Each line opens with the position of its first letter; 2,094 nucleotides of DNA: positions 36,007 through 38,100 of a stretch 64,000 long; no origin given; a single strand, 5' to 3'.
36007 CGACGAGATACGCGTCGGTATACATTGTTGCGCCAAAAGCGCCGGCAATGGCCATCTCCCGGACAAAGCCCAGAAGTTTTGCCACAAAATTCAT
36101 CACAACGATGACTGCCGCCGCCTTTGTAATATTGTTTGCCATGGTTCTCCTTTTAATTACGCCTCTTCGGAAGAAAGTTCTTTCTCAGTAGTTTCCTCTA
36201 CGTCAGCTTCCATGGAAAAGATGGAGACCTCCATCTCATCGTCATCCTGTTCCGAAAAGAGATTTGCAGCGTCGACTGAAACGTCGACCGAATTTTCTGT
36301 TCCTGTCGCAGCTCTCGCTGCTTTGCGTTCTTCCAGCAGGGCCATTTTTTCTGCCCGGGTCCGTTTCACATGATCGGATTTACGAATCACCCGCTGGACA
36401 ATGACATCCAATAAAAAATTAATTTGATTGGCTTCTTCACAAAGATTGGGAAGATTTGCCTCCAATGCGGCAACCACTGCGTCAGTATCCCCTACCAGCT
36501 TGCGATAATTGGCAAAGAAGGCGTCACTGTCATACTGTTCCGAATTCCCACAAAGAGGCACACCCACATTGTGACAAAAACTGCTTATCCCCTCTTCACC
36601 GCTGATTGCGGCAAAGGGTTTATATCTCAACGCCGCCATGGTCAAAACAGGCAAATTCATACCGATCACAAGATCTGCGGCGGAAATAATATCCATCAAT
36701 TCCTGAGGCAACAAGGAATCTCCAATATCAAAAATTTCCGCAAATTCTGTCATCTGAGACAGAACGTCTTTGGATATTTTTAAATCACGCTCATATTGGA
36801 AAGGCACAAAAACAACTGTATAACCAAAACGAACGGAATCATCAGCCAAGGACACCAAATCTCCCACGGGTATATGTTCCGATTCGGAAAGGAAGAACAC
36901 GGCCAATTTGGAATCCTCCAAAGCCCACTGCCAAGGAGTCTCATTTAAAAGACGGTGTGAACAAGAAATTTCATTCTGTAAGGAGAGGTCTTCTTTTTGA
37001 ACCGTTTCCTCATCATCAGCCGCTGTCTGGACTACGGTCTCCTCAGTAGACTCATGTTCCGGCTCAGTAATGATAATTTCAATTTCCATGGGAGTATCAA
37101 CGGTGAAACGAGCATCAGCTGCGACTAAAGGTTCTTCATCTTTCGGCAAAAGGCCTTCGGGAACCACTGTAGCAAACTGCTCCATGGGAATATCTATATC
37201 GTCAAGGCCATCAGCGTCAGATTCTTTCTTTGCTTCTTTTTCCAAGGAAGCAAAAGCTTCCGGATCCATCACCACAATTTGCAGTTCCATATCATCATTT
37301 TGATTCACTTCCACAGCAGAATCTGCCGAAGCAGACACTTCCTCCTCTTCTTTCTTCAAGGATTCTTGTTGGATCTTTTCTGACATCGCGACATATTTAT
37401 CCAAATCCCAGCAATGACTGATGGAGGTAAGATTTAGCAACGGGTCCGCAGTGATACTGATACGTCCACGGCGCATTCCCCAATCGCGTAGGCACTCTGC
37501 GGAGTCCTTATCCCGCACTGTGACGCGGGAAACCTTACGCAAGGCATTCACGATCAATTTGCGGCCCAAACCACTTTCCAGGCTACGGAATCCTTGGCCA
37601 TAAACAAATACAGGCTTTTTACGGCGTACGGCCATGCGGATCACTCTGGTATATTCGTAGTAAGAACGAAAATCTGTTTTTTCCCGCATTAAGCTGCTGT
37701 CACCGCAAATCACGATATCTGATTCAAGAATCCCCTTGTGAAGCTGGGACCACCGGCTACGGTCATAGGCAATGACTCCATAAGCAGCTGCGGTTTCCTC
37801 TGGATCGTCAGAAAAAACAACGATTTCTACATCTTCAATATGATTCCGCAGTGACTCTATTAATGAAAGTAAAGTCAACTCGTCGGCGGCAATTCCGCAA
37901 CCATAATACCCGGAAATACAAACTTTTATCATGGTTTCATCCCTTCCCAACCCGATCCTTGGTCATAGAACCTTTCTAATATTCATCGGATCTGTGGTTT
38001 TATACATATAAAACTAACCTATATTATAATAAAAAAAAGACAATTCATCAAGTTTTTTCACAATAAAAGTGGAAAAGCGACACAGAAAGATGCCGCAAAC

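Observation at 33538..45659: Secondary cell-wall polymer locus with two CsaB-type pyruvyltransferases, one fused to a GT4 glycosyltransferase and one carrying a ~120-aa polyacidic insert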

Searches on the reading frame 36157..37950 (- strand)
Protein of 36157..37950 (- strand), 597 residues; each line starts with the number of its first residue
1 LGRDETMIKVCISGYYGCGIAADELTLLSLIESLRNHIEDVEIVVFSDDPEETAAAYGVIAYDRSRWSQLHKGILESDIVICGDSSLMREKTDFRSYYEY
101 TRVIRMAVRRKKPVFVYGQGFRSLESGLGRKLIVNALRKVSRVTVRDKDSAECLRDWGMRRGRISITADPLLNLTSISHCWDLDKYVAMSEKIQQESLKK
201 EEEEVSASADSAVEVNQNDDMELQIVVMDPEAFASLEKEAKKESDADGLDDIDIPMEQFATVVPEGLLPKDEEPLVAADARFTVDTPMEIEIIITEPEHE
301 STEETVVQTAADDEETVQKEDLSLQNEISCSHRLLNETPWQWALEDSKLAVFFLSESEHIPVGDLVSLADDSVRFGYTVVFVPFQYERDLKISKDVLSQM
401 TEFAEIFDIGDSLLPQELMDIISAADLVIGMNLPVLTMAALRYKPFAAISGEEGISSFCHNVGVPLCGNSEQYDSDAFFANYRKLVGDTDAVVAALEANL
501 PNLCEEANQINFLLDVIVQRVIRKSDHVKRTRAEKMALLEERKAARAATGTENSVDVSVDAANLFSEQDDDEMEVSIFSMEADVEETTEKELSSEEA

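Call 4: search_protein_families(library=pfam, proteins=[window:36157-37950:-])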
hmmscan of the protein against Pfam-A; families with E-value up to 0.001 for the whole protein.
window:36157-37950:- (597 aa): 1 family
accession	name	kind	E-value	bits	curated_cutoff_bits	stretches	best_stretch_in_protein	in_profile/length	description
PF04230.19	PS_pyruv_trans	-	1.2e-29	104.5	25.3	1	23-175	4-157/280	Polysaccharide pyruvyl transferase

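Call 9: search_protein_families(library=ncbifam, proteins=[window:36157-37932:-])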
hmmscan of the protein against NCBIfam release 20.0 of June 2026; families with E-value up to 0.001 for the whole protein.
window:36157-37932:- (591 aa): 1 family
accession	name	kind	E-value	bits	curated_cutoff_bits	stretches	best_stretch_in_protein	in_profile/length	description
TIGR03609.1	S_layer_CsaB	equivalog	1.2e-53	182.4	213.1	2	3-248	1-244/301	polysaccharide pyruvyl transferase CsaB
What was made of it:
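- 36157..37932 (-): Acidic, degenerate CsaB homologue (591 aa from the ATG at 37932). Its parts are: N-lobe 1-~176, acidic insert ~181-335, C-lobe 336-515, basic helix 516-545 and acidic tail 546-591. The Pfam match covers the N half only, and TIGR03609 scores 182 bits, below its cut-off of 213 (calls 4, 9).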

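Call 10: find_homologous_proteins(query=window:36157-37932:-)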
Query window:36157-37932:- (591 aa): 22 proteins with E <= 0.001 among 8000 candidates.
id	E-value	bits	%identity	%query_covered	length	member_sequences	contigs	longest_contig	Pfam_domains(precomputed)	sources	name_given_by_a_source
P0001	0.0e+0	1292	100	100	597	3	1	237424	PF04230.20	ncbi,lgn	-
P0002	4.6e-224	763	63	91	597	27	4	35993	PF04230.20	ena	-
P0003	1.2e-216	739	61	96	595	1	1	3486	PF04230.20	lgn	-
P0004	8.6e-159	548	48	98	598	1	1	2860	PF04230.20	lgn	-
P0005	9.1e-75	270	31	98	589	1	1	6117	PF04230.20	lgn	-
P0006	8.0e-71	257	30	93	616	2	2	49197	PF04230.20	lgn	-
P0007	3.1e-70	255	30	92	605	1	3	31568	PF04230.20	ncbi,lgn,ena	-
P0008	1.1e-69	254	30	96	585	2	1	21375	PF04230.20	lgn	-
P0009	1.1e-67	247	30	39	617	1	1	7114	PF04230.20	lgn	-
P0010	1.9e-67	246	37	39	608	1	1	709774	PF04230.20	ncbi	-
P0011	7.1e-67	244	33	47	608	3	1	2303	PF04230.20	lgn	-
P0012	1.2e-58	217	36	35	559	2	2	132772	PF04230.20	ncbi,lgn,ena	-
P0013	3.5e-58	216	29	87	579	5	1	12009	PF04230.20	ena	-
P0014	6.0e-29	119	36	28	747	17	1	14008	PF04230.20,PF00534.27,PF13477.13,PF13579.13,PF13439.13,PF13692.13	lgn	-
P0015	1.2e-28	118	34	28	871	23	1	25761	PF04230.20,PF03023.20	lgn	-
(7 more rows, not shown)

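Call 12: list_cluster_members(proteins=[P0001, P0007, P0010, P0012])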
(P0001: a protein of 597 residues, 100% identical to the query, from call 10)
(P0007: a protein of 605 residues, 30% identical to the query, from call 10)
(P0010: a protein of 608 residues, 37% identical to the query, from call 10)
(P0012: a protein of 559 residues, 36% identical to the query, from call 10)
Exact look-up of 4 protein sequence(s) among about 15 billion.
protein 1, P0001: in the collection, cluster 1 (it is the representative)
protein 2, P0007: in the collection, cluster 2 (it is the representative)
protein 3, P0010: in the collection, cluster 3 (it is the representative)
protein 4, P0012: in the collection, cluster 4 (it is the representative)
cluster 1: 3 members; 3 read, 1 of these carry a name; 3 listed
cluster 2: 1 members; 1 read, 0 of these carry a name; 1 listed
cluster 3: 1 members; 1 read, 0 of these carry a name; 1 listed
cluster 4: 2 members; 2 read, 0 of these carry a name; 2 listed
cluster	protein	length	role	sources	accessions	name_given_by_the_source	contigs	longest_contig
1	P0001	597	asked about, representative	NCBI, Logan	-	-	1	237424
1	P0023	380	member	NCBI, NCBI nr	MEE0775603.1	MAG: polysaccharide pyruvyl transferase family protein, partial [Bacillota bacterium] | polysaccharide pyruvyl transferase family protein [Bacillota bacterium]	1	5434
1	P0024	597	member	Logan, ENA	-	-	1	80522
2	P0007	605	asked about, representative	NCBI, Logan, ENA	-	-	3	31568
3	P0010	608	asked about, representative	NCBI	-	-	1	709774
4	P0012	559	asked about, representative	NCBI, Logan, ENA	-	-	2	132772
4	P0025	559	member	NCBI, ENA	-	-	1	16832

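Call 14: find_related_loci(query=A1, collection=genome_contigs, flank=10000)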
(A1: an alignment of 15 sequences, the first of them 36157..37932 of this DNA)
Query A1 (591 aa) in genome_contigs; peptide patterns used: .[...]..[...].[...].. (x = any residue, [..] = any of these).
84 stretches matched a pattern; 31 encode a relative of the query (tblastn E <= 1e-3); 31 distinct loci.
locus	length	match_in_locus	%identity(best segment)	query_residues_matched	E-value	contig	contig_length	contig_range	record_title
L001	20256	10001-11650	63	1-540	0e+0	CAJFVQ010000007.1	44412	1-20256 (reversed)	Candidatus Cryptoclostridium obscurum isolate Coassembly_mag_106 genome assembly, contig: MAGpy_11413_min2k_bin_106_fak8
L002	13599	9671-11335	30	1-541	9e-73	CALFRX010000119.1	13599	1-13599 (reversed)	MAG TPA_asm: uncultured Peptococcaceae bacterium isolate SRR1562003_bin.66_CONCOCT_v1.1_MAG genome assembly, contig: ERZ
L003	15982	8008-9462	32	1-527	2e-69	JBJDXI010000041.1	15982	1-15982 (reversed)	MAG: Clostridia bacterium isolate SARD16_bin.024 NODE_1811_length_15982_cov_6.906323, whole genome shotgun sequence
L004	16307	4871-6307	29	1-517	2e-64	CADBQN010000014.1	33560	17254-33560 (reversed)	MAG: uncultured Firmicutes bacterium isolate RUG14212 genome assembly, contig: RUG14212_asm_14, whole genome shotgun seq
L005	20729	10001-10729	36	1-248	1e-43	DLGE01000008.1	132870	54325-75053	MAG TPA_asm: Peptococcaceae bacterium UBA7702 UBA7702_contig_656, whole genome shotgun sequence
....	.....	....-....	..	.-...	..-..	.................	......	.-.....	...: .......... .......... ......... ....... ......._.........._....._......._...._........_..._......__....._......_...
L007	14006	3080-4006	38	1-457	3e-28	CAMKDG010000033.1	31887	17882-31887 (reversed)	MAG: uncultured Desulfotomaculum sp. isolate SRR12377472_bin.7_metawrap_v1.3_MAG genome assembly, contig: SRR12377472_47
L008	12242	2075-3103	39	1-491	4e-28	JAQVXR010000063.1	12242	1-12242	MAG: Desulfitobacteriaceae bacterium isolate STF2_130 NODE_14915_length_12242_cov_6.148081_Sandtown_F2, whole genome sho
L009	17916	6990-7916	37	1-457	2e-26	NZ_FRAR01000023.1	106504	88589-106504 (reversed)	Desulforamulus aeronauticus DSM 10349, whole genome shotgun sequence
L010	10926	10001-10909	33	1-456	5e-26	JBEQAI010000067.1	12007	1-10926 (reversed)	MAG: Ammoniphilus sp. isolate 03V1_S199.semibin_refined.083 NODE_3252_length_12007_cov_6.381145, whole genome shotgun se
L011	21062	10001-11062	33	1-507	2e-25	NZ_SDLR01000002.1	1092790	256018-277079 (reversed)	Ammoniphilus sp. YIM 78166 Scaffold2, whole genome shotgun sequence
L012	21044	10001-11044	35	1-501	1e-24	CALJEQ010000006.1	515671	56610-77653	MAG: uncultured Alkaliphilus sp. isolate S1_Bin_METABAT__387_1 genome assembly, contig: c_000002035249, whole genome sho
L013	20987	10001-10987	38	1-492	9e-25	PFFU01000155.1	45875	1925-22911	MAG: Candidatus Aquicultor secundus isolate CG17_big_fil_post_rev_8_21_14_2_50_50_24 CG17_8_21_14_2.50_scaffold_1103_c,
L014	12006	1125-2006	36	1-457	2e-24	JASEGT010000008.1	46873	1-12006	MAG: Actinomycetota bacterium isolate Yes70-03 NODE_8_length_46873_cov_5.418792, whole genome shotgun sequence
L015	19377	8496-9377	35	1-457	2e-24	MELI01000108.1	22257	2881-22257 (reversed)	MAG: Candidatus Aquicultor primus gwc2_scaffold_8579, whole genome shotgun sequence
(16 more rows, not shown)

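Call 36: find_encoding_contigs(protein=P0001, flank=10000, max_places=3)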
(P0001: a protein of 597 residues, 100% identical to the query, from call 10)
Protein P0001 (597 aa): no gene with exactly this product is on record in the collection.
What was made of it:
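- Tried and rejected: Look-up of P0001 by exact sequence failed because gene callers use the TTG start (call 36).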

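Call 50: search_protein_families(library=pfam, proteins=[L005:1462-4215:-, L005:4484-5518:+, L005:5543-6457:+, L005:14478-15281:+, L005:18625-19146:-, L005:19696-20655:-, L005:10001-11848:+], max_evalue=0.01)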
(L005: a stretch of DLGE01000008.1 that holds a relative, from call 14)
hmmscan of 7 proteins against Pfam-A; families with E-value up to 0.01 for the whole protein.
L005:1462-4215:- (917 aa): 5 families
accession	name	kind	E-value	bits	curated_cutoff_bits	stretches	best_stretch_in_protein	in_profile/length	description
PF00133.28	tRNA-synt_1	-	2.3e-142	475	22.7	1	27-634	2-413/414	tRNA synthetases class I (I, L, M and V)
PF08264.19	Anticodon_1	-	1.1e-32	113.4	25.1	1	679-833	1-146/148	Anticodon-binding domain of tRNA ligase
PF09334.17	tRNA-synt_1g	-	9.3e-27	94.2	20.1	1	57-200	8-136/391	tRNA synthetases class I (M)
PF01406.26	tRNA-synt_1e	-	4.1e-09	36.7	27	1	547-642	205-299/301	tRNA synthetases class I (C) catalytic domain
PF13603.12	tRNA-synt_1_2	-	1.8e-05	24.8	25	1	287-356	80-150/185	Leucyl-tRNA synthetase, editing domain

L005:4484-5518:+ (344 aa): 1 family
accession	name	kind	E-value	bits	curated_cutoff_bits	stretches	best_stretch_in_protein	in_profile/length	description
PF00710.25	Asparaginase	-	1.1e-24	87.5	22.5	1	13-179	1-164/193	Asparaginase, N-terminal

L005:5543-6457:+ (304 aa): 1 family
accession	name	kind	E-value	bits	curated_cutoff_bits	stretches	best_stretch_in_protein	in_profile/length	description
PF00497.25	SBP_bac_3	-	2.7e-19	69.7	26.4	1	53-280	1-119/132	Bacterial extracellular solute-binding proteins, family 3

L005:14478-15281:+ (267 aa): 4 families
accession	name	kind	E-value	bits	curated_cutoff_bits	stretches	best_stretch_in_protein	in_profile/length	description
PF08239.17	SH3_3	-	6.4e-34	116.4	27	3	211-261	2-53/54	Bacterial SH3 domain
PF06347.19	SH3_4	-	8e-15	54.8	24.1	2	146-193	7-54/56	Bacterial SH3 domain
PF23795.1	SH3_YKFC_2nd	-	0.00088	19.5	27.4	0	157-191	18-52/57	YKFC SH3b2 domain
PF18348.7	SH3_16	-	0.0011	19.1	25.8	0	153-192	8-48/49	Bacterial dipeptidyl-peptidase Sh3 domain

L005:18625-19146:- (173 aa): 0 families

L005:19696-20655:- (319 aa): 0 families

L005:10001-11848:+ (615 aa): 1 family
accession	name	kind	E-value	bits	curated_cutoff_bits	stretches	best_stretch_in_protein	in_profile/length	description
PF04230.19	PS_pyruv_trans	-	1.2e-21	78.3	25.3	1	15-176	2-164/280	Polysaccharide pyruvyl transferase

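Call 53: search_protein_representatives(alignment_id=A5)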
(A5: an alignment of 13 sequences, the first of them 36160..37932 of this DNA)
Query: 13 sequences, 599 profile positions. Proteins with E-value up to 0.001 (for the whole library): 7301; up to 1e-10: 3856; up to 1e-30: 879. The best 150 are listed.
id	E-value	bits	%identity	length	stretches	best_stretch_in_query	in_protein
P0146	1.6e-272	922.2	-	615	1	1-596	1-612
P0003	2.7e-249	845.5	-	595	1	1-585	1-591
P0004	3.1e-219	746.2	-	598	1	1-595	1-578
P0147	4.6e-180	616.8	-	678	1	1-571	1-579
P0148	4.6e-174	597.0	-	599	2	1-222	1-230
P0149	1.8e-153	529.1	-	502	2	1-235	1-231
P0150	6.4e-142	490.9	-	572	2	310-593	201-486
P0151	1.3e-137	476.7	-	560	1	1-587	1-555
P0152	4.7e-128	445.1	-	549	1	1-514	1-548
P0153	1.6e-110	387.2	-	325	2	1-266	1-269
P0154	2.2e-81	291.0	-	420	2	234-591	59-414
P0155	1.3e-69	252.0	-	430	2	3-174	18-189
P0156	7.2e-69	249.6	-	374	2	1-168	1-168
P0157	6.0e-66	240.0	-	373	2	1-169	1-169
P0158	2.4e-65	238.0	-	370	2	3-169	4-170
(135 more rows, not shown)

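Call 55: predict_structure(alignment_id=A4)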
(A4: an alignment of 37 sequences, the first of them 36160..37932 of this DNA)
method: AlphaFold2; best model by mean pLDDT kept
length: 591 residues; sequences in the alignment: 37
mean_pLDDT: 78.8   pTM: 0.71
mean pLDDT of the five models: 78.8, 77.2, 76.6, 76.4, 76.1
residues with pLDDT >= 90: 325; 70-90: 100; 50-70: 42; < 50: 124
segments of 3 or more residues with pLDDT < 50: 210-218, 241-308, 547-591
pLDDT, mean of each block of 10 residues (from residue 1): 94 91 93 94 96 96 96 85 77 92 96 82 91 93 91 93 90 89 93 94 72 50 82 68 42 41 38 35 37 38 42 56 80 95 96 88 97 96 94 95 91 96 96 97 89 95 86 96 97 96 92 87 67 88 62 41 39 34 37 41
secondary structure, 60 per line:
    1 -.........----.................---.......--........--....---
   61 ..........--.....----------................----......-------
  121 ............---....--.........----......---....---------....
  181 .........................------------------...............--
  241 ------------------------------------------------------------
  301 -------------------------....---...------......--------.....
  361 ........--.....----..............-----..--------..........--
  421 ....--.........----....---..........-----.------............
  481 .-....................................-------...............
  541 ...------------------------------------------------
elements in order: E2-10 H15-31 E35-41 H44-51 E54-57 H61-70 E73-77 H88-103 E108-113 H121-132 E136-139 H142-150 E158-160 H164-167 H177-205 H224-238 H326-329 E342-347 H356-368 E371-375 H380-393 H409-418 E421-424 H427-435 E440-443 H447-456 H469-481 H483-518 H526-543
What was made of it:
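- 36157..37932 (-): In the AF2 model both lobes have pLDDT above 90, while residues 241-308 and 547-591 are below 50 (call 55).
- On CsaB pyruvyltransferase: acidic protein: In the AF2 model both lobes have pLDDT above 90 and pTM is 0.71 (call 55).
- Both lobes are modelled at pLDDT above 90 (call 55). The fold is retained (call 55). The region is predicted to be disordered (call 55).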
